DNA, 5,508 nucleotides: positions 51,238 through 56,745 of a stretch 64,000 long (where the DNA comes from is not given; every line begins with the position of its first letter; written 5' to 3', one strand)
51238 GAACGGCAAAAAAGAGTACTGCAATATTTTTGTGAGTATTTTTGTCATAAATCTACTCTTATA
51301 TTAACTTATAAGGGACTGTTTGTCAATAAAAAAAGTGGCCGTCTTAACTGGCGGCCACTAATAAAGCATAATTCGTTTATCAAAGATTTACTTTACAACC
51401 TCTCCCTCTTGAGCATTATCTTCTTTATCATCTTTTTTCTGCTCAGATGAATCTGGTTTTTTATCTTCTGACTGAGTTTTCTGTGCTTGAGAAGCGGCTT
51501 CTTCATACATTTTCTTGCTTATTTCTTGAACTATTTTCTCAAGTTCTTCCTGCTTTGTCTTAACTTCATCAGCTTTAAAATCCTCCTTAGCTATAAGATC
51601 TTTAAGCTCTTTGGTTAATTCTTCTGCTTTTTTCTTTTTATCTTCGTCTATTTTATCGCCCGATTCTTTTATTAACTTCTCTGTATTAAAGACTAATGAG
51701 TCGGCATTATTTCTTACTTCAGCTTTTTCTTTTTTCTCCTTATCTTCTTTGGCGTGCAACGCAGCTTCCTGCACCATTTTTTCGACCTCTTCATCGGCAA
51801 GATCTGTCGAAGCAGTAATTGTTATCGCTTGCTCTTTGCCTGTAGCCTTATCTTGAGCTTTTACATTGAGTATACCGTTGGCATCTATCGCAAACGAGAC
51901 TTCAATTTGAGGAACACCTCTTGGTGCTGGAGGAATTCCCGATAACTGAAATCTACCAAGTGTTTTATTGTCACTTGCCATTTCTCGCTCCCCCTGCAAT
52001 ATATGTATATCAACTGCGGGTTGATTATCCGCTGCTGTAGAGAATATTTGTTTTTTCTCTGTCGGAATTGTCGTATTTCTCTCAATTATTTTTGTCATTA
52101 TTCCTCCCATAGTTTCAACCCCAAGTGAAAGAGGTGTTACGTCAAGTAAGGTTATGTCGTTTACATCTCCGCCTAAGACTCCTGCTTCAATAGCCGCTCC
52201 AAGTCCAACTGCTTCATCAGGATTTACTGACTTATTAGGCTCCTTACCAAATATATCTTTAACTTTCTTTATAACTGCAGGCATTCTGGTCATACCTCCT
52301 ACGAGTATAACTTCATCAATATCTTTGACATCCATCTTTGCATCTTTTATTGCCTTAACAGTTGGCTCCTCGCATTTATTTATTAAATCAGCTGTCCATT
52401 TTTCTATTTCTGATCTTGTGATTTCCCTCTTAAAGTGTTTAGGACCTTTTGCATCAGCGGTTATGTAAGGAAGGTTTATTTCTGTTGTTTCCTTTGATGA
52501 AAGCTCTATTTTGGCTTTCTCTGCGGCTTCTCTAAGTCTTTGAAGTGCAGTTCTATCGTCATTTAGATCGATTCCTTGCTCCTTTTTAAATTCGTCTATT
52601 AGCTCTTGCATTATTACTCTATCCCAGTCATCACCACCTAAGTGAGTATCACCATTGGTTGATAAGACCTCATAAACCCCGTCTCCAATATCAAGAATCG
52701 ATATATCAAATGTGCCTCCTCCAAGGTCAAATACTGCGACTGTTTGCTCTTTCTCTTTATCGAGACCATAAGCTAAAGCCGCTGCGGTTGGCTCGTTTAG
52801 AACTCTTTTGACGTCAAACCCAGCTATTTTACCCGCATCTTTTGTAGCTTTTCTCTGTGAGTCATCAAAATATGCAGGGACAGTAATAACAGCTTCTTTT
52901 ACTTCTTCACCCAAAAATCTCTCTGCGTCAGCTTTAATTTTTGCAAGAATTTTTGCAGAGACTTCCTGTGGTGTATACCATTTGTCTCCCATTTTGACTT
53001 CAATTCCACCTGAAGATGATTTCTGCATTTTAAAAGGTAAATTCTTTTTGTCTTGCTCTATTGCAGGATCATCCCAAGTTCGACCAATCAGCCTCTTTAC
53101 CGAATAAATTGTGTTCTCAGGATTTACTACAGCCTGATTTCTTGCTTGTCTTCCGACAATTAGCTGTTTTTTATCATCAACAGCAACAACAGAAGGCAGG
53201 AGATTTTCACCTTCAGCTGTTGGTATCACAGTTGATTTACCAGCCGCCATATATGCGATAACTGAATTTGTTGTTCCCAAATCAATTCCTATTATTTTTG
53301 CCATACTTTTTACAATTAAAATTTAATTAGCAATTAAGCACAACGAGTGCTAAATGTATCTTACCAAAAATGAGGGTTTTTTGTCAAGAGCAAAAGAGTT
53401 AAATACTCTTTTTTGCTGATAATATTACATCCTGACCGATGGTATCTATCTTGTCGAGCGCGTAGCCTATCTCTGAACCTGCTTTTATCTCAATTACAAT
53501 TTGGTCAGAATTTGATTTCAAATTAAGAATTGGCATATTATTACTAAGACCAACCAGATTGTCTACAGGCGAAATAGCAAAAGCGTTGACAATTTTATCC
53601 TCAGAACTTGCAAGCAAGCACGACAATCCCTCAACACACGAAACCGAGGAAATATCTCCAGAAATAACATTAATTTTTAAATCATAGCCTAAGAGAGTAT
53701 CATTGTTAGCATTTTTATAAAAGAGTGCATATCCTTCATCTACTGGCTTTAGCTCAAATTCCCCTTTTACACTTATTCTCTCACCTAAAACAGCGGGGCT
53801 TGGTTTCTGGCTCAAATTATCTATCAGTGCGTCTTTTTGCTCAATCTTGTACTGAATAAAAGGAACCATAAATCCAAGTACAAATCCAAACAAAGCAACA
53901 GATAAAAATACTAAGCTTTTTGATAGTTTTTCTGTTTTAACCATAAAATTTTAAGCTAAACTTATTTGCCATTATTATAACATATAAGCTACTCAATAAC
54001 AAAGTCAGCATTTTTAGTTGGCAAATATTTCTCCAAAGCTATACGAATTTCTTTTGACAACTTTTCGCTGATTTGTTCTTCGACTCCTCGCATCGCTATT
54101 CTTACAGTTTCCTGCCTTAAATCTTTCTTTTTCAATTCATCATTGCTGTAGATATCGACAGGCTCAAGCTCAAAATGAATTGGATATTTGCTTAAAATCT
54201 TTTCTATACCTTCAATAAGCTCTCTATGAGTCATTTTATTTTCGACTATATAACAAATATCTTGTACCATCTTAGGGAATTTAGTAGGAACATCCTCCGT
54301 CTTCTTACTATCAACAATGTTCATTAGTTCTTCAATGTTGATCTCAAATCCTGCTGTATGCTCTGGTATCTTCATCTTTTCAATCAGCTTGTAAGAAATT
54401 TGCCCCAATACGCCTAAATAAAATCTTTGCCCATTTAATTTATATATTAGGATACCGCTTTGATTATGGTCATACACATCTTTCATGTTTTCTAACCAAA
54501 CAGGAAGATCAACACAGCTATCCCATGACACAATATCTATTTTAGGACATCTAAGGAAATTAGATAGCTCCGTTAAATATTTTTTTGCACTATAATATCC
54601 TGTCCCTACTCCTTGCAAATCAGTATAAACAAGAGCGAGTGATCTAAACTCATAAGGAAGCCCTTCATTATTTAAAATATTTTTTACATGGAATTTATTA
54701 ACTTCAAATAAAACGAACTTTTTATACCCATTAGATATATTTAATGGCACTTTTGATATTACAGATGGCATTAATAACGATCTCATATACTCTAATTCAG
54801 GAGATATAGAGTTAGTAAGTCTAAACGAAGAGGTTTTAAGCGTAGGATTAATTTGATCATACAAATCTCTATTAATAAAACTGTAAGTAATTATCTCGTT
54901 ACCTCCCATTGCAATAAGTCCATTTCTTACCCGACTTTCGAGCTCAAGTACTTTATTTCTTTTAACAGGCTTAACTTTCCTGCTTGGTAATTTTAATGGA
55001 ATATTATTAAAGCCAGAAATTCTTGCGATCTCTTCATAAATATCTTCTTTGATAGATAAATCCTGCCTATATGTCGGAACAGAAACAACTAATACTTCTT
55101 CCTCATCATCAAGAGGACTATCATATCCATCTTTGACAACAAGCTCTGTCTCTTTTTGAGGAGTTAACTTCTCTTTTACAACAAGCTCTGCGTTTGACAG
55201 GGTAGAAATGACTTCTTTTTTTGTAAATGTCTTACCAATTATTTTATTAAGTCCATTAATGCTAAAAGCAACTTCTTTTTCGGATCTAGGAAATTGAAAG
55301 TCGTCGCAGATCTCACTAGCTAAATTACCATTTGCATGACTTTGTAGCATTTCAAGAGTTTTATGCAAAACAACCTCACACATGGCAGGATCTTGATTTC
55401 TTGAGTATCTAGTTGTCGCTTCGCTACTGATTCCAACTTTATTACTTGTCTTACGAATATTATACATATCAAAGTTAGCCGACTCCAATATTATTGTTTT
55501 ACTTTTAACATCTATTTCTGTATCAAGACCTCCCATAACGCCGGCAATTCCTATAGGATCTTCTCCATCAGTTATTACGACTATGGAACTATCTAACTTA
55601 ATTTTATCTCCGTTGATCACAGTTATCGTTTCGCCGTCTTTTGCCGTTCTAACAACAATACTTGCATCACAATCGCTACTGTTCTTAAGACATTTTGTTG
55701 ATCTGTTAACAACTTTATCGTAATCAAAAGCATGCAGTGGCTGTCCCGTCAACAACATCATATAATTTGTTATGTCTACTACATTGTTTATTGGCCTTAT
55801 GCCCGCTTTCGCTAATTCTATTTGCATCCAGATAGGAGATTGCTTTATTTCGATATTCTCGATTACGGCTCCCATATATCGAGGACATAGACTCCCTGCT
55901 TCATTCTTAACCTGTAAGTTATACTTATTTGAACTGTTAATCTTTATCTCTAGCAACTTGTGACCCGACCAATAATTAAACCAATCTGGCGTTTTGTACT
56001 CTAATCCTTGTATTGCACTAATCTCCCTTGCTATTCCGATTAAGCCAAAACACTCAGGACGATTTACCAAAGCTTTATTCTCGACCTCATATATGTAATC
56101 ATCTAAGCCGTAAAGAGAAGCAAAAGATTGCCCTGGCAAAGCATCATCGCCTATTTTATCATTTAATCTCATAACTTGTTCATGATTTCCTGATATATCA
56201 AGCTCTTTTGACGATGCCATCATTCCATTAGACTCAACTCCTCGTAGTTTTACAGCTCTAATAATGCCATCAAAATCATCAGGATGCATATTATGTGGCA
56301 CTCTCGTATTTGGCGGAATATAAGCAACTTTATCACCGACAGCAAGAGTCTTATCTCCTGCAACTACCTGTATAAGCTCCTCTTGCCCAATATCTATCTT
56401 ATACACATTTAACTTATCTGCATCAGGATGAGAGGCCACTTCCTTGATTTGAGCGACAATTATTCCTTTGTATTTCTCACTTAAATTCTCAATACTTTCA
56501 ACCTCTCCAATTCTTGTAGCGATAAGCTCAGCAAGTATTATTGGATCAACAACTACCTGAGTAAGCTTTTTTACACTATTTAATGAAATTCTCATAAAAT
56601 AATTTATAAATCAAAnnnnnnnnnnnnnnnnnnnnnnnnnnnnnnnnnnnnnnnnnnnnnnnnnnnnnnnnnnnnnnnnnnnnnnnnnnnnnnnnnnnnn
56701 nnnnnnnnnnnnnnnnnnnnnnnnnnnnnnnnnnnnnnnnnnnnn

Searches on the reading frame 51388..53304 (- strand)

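Call 58: search_protein_families(library=pfam, proteins=[window:51388-53304:-], max_evalue=0.001)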
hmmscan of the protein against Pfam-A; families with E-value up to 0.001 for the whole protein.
window:51388-53304:- (638 aa): 2 families
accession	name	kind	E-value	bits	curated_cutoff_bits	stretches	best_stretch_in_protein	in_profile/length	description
PF00012.26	HSP70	-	1.3e-248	826.6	20.6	1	4-601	1-599/599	Hsp70 protein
PF06723.19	MreB_Mbl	-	1.6e-15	57.2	27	1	133-371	91-316/327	MreB/Mbl protein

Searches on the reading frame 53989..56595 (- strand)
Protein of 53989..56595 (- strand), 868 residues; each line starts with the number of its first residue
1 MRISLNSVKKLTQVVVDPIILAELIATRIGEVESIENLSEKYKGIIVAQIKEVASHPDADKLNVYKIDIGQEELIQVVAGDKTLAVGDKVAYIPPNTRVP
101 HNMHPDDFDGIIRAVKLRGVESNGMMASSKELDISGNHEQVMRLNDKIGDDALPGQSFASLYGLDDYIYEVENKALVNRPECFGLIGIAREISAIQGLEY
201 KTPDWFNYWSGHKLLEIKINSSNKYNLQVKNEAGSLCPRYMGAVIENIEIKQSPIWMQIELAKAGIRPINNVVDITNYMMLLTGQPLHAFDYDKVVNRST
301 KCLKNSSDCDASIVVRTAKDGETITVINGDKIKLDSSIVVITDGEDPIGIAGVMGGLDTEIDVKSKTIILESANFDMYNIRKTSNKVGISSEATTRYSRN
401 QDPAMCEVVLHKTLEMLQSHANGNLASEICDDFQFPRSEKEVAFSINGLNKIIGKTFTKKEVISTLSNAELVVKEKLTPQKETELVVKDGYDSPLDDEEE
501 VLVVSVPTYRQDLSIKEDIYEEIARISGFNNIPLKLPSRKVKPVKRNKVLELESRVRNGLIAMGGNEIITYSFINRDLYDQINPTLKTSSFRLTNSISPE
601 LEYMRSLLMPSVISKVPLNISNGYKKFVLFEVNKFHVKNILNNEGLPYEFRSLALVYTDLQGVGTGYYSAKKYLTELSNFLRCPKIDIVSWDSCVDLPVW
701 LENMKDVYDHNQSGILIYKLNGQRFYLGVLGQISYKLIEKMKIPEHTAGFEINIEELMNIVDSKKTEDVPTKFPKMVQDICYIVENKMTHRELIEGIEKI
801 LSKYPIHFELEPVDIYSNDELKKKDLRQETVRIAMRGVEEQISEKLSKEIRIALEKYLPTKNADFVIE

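Call 3: search_protein_families(library=pfam, proteins=[window:53989-56595:-], max_evalue=0.01)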
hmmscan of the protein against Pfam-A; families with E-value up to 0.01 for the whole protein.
window:53989-56595:- (868 aa): 5 families
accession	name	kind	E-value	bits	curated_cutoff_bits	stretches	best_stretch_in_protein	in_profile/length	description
PF03483.22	B3_4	-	8.3e-59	198.5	29.3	1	237-421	2-173/174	B3/4 domain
PF17759.6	tRNA_synthFbeta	-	7.3e-28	97.9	22.4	1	532-754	1-214/214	Phenylalanyl tRNA synthetase beta chain CLM domain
PF01588.26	tRNA_bind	-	7.4e-15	55.3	27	1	45-146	1-89/96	Putative tRNA binding domain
PF03484.21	B5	-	2.3e-12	47.4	28.6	1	443-529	2-67/67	tRNA synthetase B5 domain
PF03147.19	FDX-ACB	-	0.00018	22.3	31.1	1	772-849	2-76/94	Ferredoxin-fold anticodon binding domain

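Call 4: search_protein_families(library=ncbifam, proteins=[window:53989-56595:-], max_evalue=0.01)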
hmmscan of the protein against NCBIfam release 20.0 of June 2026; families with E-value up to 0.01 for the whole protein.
window:53989-56595:- (868 aa): 8 families
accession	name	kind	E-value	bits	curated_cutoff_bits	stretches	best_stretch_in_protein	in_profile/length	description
TIGR00472.1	pheT_bact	equivalog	8.2e-160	533.7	402.65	2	1-471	1-437/798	phenylalanine--tRNA ligase subunit beta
NF001882.0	PRK00629.5-4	equivalog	1.2e-45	156.1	527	1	3-632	3-557/725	phenylalanine--tRNA ligase subunit beta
NF045760.1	YtpR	equivalog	2e-20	73.4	100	1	36-148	73-179/185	YtpR family tRNA-binding protein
TIGR00471.1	pheT_arch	equivalog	1e-14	54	282.65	1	464-758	282-551/551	phenylalanine--tRNA ligase subunit beta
NF045867.1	PheT_Nterm_rel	equivalog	9.9e-08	32.2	120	1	39-134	83-170/171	TyrS-associated PheT N-terminal domain-related protein TapR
TIGR00399.1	metG_C_term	equivalog_domain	0.00024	21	116.65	1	33-130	32-117/139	methionine--tRNA ligase subunit beta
NF001100.0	PRK00133.1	equivalog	0.00053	18.6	587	1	45-130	581-654/676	methionine--tRNA ligase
NF008900.0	PRK12267.1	equivalog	0.0087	14.6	598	1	45-131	553-628/648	methionine--tRNA ligase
